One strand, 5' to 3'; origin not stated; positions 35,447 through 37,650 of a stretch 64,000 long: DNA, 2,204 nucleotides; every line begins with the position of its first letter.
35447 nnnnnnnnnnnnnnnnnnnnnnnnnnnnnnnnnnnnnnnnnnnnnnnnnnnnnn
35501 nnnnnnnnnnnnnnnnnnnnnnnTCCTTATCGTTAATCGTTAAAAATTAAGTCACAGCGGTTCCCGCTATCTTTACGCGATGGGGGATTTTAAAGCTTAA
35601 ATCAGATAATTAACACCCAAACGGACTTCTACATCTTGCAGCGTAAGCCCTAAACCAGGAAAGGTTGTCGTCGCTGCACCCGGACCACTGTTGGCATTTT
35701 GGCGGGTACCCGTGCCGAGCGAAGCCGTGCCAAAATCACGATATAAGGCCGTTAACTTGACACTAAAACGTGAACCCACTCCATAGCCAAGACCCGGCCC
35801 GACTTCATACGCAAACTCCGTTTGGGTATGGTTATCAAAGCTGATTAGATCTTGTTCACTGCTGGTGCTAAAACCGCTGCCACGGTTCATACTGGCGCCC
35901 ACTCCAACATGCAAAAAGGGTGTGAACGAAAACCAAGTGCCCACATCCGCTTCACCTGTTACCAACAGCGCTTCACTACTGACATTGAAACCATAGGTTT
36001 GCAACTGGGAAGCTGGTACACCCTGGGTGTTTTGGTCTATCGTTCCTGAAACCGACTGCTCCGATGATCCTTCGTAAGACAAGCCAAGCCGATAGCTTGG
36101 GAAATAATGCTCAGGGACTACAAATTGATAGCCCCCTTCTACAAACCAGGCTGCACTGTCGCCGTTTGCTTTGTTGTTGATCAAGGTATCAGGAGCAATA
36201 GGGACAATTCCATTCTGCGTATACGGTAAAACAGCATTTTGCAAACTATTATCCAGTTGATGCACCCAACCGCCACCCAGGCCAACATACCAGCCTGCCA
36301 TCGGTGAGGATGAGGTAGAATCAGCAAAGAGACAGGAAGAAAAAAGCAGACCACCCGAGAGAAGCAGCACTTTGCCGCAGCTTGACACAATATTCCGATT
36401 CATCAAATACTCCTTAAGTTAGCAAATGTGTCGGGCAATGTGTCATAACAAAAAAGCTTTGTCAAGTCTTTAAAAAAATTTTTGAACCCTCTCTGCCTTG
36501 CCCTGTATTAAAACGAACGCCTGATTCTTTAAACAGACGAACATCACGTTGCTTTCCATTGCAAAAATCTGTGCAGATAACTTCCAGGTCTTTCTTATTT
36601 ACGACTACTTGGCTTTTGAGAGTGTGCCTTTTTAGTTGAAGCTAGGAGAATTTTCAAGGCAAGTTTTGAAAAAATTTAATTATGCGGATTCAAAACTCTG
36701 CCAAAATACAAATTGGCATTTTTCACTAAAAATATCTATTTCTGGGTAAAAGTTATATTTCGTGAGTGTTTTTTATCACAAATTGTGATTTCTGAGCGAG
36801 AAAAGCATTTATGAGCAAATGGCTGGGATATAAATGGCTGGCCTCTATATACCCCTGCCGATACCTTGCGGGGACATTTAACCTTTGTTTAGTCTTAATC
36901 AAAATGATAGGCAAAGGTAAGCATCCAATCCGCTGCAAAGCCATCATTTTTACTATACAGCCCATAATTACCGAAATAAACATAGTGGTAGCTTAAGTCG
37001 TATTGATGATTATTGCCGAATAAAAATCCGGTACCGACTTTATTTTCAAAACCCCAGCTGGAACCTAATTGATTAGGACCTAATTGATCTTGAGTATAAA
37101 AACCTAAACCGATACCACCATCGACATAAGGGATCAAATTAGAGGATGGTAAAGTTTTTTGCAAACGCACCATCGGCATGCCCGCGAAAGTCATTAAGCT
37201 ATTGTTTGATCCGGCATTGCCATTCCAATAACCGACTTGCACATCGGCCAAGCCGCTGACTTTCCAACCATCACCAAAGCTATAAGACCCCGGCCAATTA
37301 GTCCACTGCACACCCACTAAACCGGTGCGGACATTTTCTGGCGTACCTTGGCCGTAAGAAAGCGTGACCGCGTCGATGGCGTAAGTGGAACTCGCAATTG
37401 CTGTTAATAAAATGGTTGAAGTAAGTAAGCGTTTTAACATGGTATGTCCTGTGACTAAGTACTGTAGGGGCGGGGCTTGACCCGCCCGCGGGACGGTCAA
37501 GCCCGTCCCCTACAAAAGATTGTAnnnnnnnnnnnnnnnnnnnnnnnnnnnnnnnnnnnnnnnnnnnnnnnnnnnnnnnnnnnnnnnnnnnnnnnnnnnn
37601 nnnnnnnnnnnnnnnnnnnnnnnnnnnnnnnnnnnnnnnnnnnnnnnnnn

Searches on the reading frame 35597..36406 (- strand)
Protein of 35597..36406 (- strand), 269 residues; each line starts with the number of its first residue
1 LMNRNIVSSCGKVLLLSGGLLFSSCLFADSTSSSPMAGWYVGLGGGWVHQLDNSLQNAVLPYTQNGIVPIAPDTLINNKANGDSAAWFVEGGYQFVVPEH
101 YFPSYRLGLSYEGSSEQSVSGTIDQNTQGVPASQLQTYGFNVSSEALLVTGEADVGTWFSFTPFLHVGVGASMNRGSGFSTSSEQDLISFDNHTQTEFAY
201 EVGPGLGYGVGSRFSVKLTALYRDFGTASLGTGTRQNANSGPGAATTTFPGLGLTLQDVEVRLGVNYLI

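Call 11: search_protein_families(library=pfam, proteins=[window:35597-36406:-], max_evalue=1)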
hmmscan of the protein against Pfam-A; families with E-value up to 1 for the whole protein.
window:35597-36406:- (269 aa): 2 families
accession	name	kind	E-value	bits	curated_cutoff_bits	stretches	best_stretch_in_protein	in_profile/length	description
PF13505.12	OMP_b-brl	-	6.8e-06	26.8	28.7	1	20-231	3-158/175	Outer membrane protein beta-barrel domain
PF01617.23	Surface_Ag_2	-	0.15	11.9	22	1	185-265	163-243/247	Surface antigen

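Call 12: search_protein_families(library=ncbifam, proteins=[window:35597-36406:-], max_evalue=1)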
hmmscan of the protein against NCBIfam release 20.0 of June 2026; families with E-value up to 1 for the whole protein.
window:35597-36406:- (269 aa): 1 family
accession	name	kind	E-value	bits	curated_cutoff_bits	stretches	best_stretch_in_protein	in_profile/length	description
NF052636.1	Rick_Adr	subfamily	0.00035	20.3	210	1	145-236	109-200/224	adhesin Adr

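Call 33: list_cluster_members(proteins=[P0078, P0079, window:35597-36406:-, window:57505-59553:+])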
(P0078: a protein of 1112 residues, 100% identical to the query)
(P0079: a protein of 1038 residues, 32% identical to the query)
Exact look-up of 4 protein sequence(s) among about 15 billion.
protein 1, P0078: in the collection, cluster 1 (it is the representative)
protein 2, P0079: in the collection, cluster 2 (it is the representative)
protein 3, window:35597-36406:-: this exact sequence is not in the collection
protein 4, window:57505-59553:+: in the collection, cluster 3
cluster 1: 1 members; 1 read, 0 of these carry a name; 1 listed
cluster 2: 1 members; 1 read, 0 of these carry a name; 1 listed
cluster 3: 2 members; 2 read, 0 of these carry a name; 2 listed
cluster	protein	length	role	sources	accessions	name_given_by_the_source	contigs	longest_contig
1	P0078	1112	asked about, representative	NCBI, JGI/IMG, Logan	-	-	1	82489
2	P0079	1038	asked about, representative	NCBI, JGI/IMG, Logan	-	-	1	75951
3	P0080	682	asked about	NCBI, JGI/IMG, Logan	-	-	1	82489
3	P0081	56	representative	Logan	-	-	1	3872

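Call 67: find_related_loci(query=A2, collection=metagenome_contigs, flank=6000)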
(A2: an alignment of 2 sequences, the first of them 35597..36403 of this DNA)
Query A2 (268 aa) in metagenome_contigs; peptide patterns used: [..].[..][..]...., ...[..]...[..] (x = any residue, [..] = any of these).
367 stretches matched a pattern, but none encodes a relative of the query by tblastn (E <= 1e-3).

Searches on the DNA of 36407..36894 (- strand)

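Call 53: search_dna_similar(query=window:36407-36894:-, collection=plasmids, mode=distant, max_evalue=0.01, max_rows=10)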
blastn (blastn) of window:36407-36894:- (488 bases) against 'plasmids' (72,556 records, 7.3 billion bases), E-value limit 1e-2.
Records with a match: 1; places in all: 1; records where one place covers at least 80% of the query: 0.
Best place of each record, by identity: 60-80% 1.
By first word of the organism name: Candidatus 1.
By predicted mobility (MOB-suite, as given by PLSDB): non-mobilizable 1.
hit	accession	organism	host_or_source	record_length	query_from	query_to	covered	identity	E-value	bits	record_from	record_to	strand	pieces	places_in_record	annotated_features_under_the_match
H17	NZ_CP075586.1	Candidatus Rhabdochlamydia porcellionis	Porcellio ...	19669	263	372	23%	72.1%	2e-4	55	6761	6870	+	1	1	none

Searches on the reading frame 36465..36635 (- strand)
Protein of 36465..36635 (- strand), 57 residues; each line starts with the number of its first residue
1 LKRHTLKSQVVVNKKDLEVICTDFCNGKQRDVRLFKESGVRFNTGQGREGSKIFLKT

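Call 11: search_protein_families(library=pfam, proteins=[window:36465-36635:-], max_evalue=1)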
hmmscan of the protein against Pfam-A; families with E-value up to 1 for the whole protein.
seq(57 aa): 1 family
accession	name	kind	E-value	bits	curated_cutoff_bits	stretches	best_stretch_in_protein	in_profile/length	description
PF13359.12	DDE_Tnp_4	-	0.0092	16.1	24.8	1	2-44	26-68/158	DDE superfamily endonuclease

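Call 12: search_protein_families(library=ncbifam, proteins=[window:36465-36635:-], max_evalue=1)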
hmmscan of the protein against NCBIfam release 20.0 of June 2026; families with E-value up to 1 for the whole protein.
seq(57 aa): 1 family
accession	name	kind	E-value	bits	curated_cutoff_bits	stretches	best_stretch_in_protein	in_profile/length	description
NF033581.1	transpos_IS5_4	equivalog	0.0003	20.3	140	1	2-40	151-189/285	IS5 family transposase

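Call 15: search_dna_similar(query=window:36465-36635:-, collection=plasmids, mode=protein, max_evalue=1, max_rows=15)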
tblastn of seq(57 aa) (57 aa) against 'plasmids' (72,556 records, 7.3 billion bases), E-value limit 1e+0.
Records with a match: 82; places in all: 94; records where one place covers at least 80% of the query: 0.
Best place of each record, by identity: 60-80% 3; <60% 79.
By first word of the organism name: Acinetobacter 41; Nostoc 9; Deinococcus 7; Gloeothece 4; Candidatus 3; Pseudanabaena 3; Geminocystis 3; Tolypothrix 2; Spiroplasma 2; Legionella 1; and 7 more.
By predicted mobility (MOB-suite, as given by PLSDB): non-mobilizable 35; mobilizable 31; conjugative 16.
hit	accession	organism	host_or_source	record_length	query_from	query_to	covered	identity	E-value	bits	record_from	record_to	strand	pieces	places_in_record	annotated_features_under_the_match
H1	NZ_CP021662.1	Candidatus Fukatsuia symbiotica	Acyrthosiphon pisum,cell culture,cell ...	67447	2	44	75%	60.5%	8e-9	56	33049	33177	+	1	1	IS5 family transposase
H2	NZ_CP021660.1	Candidatus Fukatsuia symbiotica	Acyrthosiphon pisum,cell culture,cell ...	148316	2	44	75%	60.5%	8e-9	56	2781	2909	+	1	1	none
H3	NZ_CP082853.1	Legionella anisa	-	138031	2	44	75%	58.1%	3e-9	57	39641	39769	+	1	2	IS5 family transposase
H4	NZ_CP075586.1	Candidatus Rhabdochlamydia porcellionis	Porcellio ...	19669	2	41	70%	60.0%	9e-9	56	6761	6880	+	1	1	none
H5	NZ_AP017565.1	Pseudanabaena sp. ABRG5-3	-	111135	2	44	75%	53.5%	4e-8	54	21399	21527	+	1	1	IS5 family transposase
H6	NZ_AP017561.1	Pseudanabaena sp. ABRG5-3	-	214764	2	44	75%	53.5%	4e-8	54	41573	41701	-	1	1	IS5 family transposase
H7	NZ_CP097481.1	Chroococcidiopsis sp. CCNUC1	cell culture,soil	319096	2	44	75%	51.2%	3e-7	51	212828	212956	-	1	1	IS5 family transposase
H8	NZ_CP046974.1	Microcystis aeruginosa FD4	unialgal culture,freshwater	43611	4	44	72%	50.0%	5e-3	39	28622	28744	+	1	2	IS5-like element ISMae4 family transposase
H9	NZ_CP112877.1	Pseudanabaena galeata CCNP1313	-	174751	2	44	75%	46.5%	2e-6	49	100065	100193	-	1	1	IS5 family transposase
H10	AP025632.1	Annamia dubia NIES-4383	-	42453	4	43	70%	50.0%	4e-6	48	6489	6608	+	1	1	hypothetical protein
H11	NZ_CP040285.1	Nostoc sp. C057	Phaeoceros,pure culture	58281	4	42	68%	51.3%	7e-5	44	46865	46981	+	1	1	IS5 family transposase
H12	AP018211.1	Calothrix brevissima NIES-22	-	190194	4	42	68%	51.3%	8e-5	44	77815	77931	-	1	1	transposase IS5 family protein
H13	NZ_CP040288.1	Nostoc sp. C057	Phaeoceros,pure culture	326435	4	42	68%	51.3%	8e-5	44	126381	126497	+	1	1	IS5 family transposase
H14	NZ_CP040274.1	Nostoc sp. C052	Blasia pusilla,pure culture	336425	3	43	72%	48.8%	2e-5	46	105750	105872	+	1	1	none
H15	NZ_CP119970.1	Gloeocapsopsis dulcis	Dried cell culture,Desert, underside of ...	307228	2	36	61%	54.3%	8e-4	42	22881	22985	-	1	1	IS5 family transposase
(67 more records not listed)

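Call 17: get_annotated_region(hit=H3, flank=1500)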
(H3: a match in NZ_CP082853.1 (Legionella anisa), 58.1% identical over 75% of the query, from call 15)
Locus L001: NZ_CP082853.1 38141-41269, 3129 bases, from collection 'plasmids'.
description: Legionella anisa strain FDAARGOS_1480 plasmid unnamed1, complete sequence
organism: Legionella anisa (NCBI taxid 28082)
taxonomy: Bacteria; Pseudomonadota; Gammaproteobacteria; Legionellales; Legionellaceae; Legionella; Legionella anisa
host: -; source: -; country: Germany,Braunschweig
typing (MOB-suite, as given by PLSDB): non-mobilizable; replicon rep_cluster_522
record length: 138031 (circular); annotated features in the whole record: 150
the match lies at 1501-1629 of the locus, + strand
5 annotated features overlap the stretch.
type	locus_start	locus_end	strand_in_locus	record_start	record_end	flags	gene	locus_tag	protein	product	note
CDS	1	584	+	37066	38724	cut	-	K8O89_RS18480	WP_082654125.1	DUF3141 domain-containing protein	-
CDS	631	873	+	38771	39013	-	-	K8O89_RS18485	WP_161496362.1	Tn3 family transposase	GO:0006313 - DNA transposition [Evidence IEA]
CDS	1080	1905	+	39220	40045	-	-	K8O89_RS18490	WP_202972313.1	IS5 family transposase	-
CDS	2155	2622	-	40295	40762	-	bioD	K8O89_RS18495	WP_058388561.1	ATP-dependent dethiobiotin synthetase BioD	GO:0009102 - biotin biosynthetic process [Evidence IEA]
CDS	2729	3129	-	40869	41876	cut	glsA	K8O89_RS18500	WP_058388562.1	glutaminase A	GO:0006541 - glutamine metabolic process [Evidence IEA]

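Call 77: get_annotated_region(hit=H1, flank=700)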
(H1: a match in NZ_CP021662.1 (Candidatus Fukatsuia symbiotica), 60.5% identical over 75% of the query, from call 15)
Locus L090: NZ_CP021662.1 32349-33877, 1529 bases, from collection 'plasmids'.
description: Candidatus Fukatsuia symbiotica strain 5D plasmid p5D_Fsymbiotica-3, complete sequence
organism: Candidatus Fukatsuia symbiotica (NCBI taxid 1878942)
taxonomy: Bacteria; Pseudomonadota; Gammaproteobacteria; Enterobacterales; Yersiniaceae; Candidatus Fukatsuia; Candidatus Fukatsuia symbiotica
host: -; source: Acyrthosiphon pisum,cell culture,cell culture; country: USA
typing (MOB-suite, as given by PLSDB): non-mobilizable; replicon rep_cluster_2156; mating-pair formation MPF_I
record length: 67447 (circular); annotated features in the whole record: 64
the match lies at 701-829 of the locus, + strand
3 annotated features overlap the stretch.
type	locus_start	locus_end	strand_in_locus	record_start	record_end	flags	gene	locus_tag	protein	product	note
CDS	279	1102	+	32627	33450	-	-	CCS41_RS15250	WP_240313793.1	IS5 family transposase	-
CDS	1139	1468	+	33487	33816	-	-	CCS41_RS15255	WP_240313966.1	DotI/IcmL/TraM family protein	-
CDS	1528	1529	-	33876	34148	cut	-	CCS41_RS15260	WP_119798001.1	type II toxin-antitoxin system RelE/ParE family toxin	GO:0030541 - plasmid partitioning [Evidence IEA]; GO:0051290 - protein heterotetramerization [Evidence IEA]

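Call 78: get_annotated_region(hit=H4, flank=700)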
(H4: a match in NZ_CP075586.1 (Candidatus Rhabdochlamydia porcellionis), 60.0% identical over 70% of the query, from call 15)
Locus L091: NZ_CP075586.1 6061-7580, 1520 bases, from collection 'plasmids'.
description: Candidatus Rhabdochlamydia porcellionis strain 15C plasmid unnamed, complete sequence
organism: Candidatus Rhabdochlamydia porcellionis (NCBI taxid 225148)
taxonomy: Bacteria; Chlamydiota; Chlamydiia; Parachlamydiales; Candidatus Rhabdochlamydiaceae; Candidatus Rhabdochlamydia; Candidatus Rhabdochlamydia porcellionis
host: -; source: Porcellio scaber,hepatopancreas,hepatopancreas; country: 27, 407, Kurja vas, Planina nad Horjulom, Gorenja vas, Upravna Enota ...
typing (MOB-suite, as given by PLSDB): non-mobilizable
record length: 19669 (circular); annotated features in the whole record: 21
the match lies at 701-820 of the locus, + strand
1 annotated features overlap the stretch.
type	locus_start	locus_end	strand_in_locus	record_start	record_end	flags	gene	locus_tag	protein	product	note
CDS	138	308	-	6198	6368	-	-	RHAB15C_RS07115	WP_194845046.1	hypothetical protein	-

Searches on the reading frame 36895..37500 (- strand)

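Call 11: search_protein_families(library=pfam, proteins=[window:36895-37500:-], max_evalue=1)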
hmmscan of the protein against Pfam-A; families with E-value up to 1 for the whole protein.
window:36895-37500:- (201 aa): 2 families
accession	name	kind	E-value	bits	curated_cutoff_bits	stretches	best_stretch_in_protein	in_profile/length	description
PF09411.16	PagL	-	5.2e-14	53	23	1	62-188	5-126/136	Lipid A 3-O-deacylase (PagL)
PF13505.12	OMP_b-brl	-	0.012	16.2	28.7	1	31-200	5-175/175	Outer membrane protein beta-barrel domain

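Call 12: search_protein_families(library=ncbifam, proteins=[window:36895-37500:-], max_evalue=1)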
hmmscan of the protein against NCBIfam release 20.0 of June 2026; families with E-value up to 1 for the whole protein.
window:36895-37500:- (201 aa): 0 families
